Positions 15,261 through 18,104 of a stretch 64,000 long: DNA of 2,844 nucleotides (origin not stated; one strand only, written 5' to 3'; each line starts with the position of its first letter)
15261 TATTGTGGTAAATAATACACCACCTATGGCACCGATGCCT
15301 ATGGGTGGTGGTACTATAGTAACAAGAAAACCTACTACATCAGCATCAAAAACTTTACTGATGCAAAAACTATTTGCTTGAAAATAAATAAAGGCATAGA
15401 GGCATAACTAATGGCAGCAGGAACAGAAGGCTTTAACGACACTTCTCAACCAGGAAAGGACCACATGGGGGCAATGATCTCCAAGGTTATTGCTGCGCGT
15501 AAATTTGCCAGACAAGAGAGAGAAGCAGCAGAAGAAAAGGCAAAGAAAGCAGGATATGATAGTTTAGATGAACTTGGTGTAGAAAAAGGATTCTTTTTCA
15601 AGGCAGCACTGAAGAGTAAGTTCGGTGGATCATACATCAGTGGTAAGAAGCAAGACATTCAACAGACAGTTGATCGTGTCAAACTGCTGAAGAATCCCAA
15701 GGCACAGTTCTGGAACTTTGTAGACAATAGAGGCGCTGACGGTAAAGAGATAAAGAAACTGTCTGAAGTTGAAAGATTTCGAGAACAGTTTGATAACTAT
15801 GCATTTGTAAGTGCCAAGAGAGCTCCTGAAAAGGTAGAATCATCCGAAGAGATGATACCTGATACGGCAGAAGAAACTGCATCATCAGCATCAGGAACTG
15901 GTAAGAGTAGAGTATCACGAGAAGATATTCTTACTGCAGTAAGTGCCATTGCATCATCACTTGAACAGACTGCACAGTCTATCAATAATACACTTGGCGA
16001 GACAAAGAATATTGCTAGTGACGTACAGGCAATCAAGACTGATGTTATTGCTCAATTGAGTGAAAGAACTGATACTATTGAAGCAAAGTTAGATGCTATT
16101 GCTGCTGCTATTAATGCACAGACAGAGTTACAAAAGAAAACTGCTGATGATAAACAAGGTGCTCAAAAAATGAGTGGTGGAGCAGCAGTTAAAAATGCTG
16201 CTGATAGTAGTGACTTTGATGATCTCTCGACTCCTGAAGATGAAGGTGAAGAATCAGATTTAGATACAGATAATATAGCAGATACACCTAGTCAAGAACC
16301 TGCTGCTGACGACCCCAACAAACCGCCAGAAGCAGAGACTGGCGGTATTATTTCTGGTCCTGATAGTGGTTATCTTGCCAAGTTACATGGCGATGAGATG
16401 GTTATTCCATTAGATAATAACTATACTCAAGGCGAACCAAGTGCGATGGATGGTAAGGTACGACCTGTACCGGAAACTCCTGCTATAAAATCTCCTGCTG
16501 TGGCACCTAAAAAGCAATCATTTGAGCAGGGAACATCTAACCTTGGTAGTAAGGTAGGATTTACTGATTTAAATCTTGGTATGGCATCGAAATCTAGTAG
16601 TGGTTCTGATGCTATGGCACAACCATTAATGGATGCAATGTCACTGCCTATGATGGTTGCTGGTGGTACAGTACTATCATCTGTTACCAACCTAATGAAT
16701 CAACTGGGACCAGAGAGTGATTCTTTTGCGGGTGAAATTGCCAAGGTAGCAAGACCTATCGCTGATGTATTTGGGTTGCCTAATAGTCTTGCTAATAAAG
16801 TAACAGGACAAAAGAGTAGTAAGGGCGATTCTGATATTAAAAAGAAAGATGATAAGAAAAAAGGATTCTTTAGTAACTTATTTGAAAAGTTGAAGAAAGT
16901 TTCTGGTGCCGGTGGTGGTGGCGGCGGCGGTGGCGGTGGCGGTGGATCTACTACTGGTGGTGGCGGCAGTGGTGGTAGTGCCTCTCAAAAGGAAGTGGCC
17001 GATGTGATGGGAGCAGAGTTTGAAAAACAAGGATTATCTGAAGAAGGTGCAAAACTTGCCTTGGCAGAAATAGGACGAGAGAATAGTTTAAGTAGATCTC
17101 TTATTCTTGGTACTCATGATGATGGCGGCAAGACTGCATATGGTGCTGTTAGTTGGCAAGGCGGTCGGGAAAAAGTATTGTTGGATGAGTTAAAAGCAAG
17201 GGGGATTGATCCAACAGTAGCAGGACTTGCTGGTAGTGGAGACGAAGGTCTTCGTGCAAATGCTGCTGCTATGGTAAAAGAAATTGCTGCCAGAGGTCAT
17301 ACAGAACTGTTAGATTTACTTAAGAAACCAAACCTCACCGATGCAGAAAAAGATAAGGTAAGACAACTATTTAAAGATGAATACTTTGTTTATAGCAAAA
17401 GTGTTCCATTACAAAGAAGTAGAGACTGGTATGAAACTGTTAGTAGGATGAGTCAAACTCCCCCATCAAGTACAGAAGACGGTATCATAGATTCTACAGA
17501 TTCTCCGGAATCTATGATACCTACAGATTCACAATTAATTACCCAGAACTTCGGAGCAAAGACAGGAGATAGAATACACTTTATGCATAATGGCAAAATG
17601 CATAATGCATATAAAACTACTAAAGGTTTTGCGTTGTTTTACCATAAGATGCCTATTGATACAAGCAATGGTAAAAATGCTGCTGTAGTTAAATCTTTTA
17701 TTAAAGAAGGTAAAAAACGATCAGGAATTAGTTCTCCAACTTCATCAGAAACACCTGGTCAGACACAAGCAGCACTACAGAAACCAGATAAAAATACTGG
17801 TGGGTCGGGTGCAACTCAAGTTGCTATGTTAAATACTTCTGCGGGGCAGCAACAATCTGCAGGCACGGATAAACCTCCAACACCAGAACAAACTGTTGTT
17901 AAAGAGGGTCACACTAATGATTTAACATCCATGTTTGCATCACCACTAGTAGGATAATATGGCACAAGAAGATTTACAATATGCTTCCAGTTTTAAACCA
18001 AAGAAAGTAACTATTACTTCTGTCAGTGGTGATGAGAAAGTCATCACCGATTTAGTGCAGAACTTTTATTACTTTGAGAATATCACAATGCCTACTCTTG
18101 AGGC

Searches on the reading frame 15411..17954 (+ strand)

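Call 3: search_protein_families(library=pfam, proteins=[window:15411-17954:+], max_evalue=0.1)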
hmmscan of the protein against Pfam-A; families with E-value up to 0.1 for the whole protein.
window:15411-17954:+ (848 aa): 2 families
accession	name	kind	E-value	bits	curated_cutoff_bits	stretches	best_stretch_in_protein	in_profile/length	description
PF08751.17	TrwC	-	0.041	13.9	25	1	182-248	195-266/286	TrwC relaxase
PF18013.6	Phage_lysozyme2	-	0.097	13.3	28.2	0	536-605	9-71/140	Phage tail lysozyme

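Call 4: search_protein_families(library=phrogs, proteins=[window:15411-17954:+], max_evalue=0.1)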
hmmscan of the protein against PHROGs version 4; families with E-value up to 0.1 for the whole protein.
window:15411-17954:+ (848 aa): 7 families
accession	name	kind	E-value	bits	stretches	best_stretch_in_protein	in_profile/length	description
phrog_10925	-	unknown function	7.6e-237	789.9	1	1-843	1-833/839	-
phrog_19273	-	unknown function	6.6e-08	30.1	1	532-631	736-838/4846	-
phrog_5453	-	unknown function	1.6e-05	25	2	296-581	408-649/863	-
phrog_11440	-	unknown function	0.0033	16.4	0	415-482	644-711/1036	-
phrog_11860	-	unknown function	0.014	16.6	1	201-234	28-61/114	-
phrog_5328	-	unknown function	0.071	14.5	0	170-246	4-78/101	-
phrog_11615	-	DNA, RNA and nucleotide metabolism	0.076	13.9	0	15-71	48-101/186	DNA binding protein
